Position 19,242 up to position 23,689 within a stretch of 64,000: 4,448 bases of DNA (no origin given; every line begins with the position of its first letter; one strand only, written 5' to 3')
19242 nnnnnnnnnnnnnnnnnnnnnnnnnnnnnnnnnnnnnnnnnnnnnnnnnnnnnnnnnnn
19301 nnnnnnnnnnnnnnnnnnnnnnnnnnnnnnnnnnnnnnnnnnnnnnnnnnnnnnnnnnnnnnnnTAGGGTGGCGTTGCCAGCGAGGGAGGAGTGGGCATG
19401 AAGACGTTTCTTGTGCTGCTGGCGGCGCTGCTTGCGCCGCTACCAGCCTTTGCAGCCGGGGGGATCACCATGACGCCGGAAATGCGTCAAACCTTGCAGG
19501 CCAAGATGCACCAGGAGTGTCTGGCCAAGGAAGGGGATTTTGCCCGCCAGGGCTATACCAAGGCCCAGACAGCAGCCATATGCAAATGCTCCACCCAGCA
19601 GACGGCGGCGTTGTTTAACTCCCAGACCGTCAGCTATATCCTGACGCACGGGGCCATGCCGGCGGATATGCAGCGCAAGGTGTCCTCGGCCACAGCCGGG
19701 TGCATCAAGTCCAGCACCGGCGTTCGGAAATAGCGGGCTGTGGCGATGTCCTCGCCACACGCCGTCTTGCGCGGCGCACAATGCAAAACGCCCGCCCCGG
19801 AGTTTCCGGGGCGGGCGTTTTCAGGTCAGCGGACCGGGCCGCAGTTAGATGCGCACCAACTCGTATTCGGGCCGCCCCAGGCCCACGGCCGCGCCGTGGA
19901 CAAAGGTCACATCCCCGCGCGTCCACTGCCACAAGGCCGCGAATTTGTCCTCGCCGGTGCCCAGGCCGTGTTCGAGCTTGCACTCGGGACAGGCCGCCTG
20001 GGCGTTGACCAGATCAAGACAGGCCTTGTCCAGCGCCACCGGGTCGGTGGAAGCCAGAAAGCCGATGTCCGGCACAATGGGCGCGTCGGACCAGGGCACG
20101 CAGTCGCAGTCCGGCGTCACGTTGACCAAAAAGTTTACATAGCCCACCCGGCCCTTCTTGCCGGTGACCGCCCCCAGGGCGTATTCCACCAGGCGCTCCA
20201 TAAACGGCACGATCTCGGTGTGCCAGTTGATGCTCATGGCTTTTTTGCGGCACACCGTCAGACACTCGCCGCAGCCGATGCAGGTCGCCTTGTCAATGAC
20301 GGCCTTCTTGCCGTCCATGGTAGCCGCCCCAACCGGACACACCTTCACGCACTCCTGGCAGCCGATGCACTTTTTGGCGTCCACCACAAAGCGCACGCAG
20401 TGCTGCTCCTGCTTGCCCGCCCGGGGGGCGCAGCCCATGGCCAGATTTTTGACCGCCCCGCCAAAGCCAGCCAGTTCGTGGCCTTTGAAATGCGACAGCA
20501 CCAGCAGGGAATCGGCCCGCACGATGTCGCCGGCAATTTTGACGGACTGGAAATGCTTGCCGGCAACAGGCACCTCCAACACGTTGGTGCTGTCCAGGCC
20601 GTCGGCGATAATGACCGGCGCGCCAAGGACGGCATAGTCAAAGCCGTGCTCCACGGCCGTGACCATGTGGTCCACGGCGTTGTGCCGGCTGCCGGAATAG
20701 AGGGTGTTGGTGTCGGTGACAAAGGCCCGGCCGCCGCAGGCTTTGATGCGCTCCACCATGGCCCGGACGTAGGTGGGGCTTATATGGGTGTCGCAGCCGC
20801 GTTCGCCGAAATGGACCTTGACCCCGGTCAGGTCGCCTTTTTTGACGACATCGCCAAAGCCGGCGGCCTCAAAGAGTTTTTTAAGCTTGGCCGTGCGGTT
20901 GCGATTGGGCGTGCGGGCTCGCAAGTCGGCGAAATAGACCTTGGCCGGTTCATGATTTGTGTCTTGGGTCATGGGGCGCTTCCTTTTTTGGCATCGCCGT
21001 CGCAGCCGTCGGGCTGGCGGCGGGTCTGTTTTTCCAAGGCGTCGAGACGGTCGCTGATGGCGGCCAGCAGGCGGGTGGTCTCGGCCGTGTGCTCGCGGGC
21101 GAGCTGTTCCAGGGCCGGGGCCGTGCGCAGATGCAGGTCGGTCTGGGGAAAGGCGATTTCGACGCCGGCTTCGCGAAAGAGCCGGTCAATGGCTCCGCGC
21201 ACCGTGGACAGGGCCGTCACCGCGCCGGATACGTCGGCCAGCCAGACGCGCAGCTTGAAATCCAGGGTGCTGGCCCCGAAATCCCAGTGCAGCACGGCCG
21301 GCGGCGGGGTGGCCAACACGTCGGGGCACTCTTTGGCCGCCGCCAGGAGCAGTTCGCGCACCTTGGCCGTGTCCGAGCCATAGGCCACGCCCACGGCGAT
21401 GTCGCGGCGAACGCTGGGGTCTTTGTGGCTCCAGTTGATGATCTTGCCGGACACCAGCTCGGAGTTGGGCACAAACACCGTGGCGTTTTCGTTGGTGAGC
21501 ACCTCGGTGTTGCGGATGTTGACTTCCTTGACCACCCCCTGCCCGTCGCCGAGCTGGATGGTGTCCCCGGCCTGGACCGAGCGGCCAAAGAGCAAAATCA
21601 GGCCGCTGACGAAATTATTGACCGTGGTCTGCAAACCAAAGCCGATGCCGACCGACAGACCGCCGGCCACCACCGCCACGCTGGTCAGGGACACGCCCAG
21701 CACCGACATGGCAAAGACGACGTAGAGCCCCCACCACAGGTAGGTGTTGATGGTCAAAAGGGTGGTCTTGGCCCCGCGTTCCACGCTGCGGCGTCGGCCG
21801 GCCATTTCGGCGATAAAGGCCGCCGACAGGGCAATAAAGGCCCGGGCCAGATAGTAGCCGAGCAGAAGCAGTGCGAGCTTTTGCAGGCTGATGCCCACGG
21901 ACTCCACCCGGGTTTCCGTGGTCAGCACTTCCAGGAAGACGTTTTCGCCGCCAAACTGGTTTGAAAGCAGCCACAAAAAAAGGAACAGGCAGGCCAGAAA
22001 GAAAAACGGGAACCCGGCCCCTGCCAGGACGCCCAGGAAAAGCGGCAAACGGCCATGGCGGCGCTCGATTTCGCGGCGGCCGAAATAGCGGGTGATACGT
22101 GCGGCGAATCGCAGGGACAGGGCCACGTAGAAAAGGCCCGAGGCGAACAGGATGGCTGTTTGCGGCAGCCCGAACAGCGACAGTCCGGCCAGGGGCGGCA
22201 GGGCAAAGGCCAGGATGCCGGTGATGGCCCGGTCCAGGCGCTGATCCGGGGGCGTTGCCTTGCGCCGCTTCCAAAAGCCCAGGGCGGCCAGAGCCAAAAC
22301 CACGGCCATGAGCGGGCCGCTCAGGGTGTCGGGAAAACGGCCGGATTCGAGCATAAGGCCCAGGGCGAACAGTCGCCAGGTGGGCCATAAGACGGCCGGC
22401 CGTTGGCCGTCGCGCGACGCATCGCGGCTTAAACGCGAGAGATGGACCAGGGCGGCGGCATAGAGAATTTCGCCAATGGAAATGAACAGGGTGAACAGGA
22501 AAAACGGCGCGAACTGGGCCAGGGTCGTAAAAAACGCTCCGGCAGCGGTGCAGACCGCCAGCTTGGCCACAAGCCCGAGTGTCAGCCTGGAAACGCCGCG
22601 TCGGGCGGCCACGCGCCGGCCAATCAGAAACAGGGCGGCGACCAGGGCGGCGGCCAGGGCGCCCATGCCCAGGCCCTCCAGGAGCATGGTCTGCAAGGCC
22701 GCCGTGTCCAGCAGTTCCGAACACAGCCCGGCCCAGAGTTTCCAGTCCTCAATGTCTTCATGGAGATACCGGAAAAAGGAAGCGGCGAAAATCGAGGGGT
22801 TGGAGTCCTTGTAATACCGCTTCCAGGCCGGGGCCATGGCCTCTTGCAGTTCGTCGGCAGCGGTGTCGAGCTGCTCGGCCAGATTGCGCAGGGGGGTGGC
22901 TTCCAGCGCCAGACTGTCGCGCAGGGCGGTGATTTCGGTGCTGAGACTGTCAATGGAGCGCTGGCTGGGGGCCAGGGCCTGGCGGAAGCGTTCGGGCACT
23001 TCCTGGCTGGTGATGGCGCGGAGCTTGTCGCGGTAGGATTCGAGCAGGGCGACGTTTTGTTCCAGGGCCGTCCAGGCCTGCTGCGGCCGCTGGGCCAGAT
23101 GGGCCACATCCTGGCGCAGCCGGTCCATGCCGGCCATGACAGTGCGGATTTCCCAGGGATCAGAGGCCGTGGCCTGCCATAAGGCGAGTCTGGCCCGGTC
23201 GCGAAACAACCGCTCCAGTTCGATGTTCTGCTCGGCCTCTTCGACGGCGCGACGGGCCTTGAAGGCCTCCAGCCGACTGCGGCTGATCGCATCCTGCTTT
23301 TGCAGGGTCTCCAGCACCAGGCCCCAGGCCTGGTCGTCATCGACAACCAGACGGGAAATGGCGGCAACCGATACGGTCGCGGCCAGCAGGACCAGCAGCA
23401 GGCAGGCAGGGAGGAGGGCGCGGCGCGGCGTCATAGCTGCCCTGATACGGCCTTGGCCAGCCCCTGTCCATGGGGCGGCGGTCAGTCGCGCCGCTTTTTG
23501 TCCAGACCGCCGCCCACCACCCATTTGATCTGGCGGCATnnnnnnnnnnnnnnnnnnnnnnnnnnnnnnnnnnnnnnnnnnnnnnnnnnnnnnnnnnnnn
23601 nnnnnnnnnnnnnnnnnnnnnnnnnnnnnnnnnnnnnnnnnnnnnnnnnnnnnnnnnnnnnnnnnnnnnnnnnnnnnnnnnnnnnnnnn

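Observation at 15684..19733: Cytochrome-bd-superfamily operon without CydB: two Q-loop-less CydA-like paralogs, the second fused to an octaheme cytochrome c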

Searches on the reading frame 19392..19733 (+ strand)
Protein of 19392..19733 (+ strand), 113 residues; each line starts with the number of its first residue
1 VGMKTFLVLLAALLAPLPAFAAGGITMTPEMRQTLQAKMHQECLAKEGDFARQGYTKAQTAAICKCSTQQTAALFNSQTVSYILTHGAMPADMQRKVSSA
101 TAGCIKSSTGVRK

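Call 3: search_protein_families(library=pfam, proteins=[window:19392-19733:+], max_evalue=1)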
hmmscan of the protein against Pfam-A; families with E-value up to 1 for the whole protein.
window:19392-19733:+ (113 aa): 0 families

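Call 4: search_protein_families(library=ncbifam, proteins=[window:19392-19733:+], max_evalue=1)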
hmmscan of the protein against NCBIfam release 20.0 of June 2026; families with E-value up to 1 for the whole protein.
window:19392-19733:+ (113 aa): 1 family
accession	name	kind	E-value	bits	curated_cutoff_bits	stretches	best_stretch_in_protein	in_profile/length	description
TIGR04200.2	targ_of_XrtJ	subfamily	0.047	13.5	40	1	5-30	5-30/57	PExPT-CTERM protein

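Call 43: find_homologous_proteins(query=window:19392-19733:+)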
Query window:19392-19733:+ (113 aa): 18 proteins with E <= 0.001 among 44 candidates.
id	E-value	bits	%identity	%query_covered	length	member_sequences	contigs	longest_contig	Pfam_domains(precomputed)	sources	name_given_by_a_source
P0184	3.1e-61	221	95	98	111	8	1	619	-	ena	-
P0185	3.4e-52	192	88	84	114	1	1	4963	-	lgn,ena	-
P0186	9.3e-52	191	85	98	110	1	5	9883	-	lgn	-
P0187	9.2e-50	185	85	78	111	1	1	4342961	-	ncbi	ncbi:hypothetical protein [Solidesulfovibrio sp.]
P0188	1.5e-49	184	86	81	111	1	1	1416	-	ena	-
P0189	5.0e-48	179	83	77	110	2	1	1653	-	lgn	-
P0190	2.7e-47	177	80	77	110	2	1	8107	-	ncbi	ncbi:MAG: hypothetical protein ACLGQH_02075 [Acidobacteriota bacterium]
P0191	8.7e-45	169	74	98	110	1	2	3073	-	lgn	-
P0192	1.4e-44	168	74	98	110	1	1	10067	-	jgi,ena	jgi:hypothetical protein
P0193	2.5e-44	167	81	80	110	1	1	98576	-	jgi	-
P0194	7.4e-42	159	71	98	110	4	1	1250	-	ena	-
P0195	4.8e-39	150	77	70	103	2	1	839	-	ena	-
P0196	9.6e-39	149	70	85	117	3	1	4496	-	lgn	-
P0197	4.3e-37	144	72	76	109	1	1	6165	-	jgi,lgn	-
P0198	2.9e-36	141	66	85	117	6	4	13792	-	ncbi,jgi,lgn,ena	jgi:uncharacterized protein (DUF2141 family)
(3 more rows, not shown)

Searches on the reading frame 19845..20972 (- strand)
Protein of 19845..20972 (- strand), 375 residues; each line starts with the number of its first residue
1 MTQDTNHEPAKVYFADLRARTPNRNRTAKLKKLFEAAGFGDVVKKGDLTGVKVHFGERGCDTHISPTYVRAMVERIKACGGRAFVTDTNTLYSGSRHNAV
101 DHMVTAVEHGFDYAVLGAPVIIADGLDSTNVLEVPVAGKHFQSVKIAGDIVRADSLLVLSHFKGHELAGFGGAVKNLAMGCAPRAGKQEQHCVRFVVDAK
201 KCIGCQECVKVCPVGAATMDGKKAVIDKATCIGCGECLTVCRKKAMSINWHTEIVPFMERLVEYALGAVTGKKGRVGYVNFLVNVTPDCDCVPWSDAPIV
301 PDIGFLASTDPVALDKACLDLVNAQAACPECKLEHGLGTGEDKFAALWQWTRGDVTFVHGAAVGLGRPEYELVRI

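Call 31: search_protein_families(library=pfam, proteins=[window:19845-20972:-], max_evalue=0.001)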
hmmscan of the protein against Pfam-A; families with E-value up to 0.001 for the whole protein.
window:19845-20972:- (375 aa): 13 families
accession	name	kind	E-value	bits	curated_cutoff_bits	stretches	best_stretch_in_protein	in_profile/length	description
PF04015.17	DUF362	-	8.3e-53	179.9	24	1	51-320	3-200/200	Domain of unknown function (DUF362)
PF00037.32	Fer4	-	2.2e-12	46.7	21.1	2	196-216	2-22/24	4Fe-4S binding domain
PF13237.11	Fer4_10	-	4.8e-10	39.6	25.5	1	196-241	3-52/53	4Fe-4S dicluster domain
PF12838.12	Fer4_7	-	1.9e-09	38.2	27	1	201-245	1-52/52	4Fe-4S dicluster domain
PF12837.12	Fer4_6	-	2.8e-09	36.9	25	2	195-216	2-23/24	4Fe-4S binding domain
PF13187.11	Fer4_9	-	1e-07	32.3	27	1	201-246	1-52/52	4Fe-4S dicluster domain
PF14697.11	Fer4_21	-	2e-07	31.4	35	2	224-246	1-23/59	4Fe-4S dicluster domain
PF12797.12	Fer4_2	-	2.9e-07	30.4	24.5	1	195-214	3-22/22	4Fe-4S binding domain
PF13746.11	Fer4_18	-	3.2e-06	27.7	27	1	196-257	55-111/114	4Fe-4S dicluster domain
PF13183.11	Fer4_8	-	1.3e-05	26.1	27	0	199-218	2-21/68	4Fe-4S dicluster domain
PF13484.11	Fer4_16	-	3e-05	25.2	30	0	201-232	1-30/66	4Fe-4S double cluster binding domain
PF12800.12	Fer4_4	-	0.00049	20.7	24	0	200-215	2-17/17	4Fe-4S binding domain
PF25160.1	LdpA_Fe-S-bd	-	0.00054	20.1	27.6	0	206-243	7-40/49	LdpA Fe-S cluster-binding domain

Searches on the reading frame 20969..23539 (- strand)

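Call 31: search_protein_families(library=pfam, proteins=[window:20969-23539:-], max_evalue=0.001)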
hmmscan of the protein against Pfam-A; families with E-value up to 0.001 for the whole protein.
window:20969-23539:- (856 aa): 2 families
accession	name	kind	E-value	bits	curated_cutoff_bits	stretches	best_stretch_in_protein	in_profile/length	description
PF00924.24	MS_channel_2nd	-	5e-19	68.6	20.2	1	638-705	1-68/68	Mechanosensitive ion channel, beta-domain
PF21082.3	MS_channel_3rd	-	3.3e-12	47.1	21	1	714-795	3-88/88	Mechanosensitive ion channel MscS, C-terminal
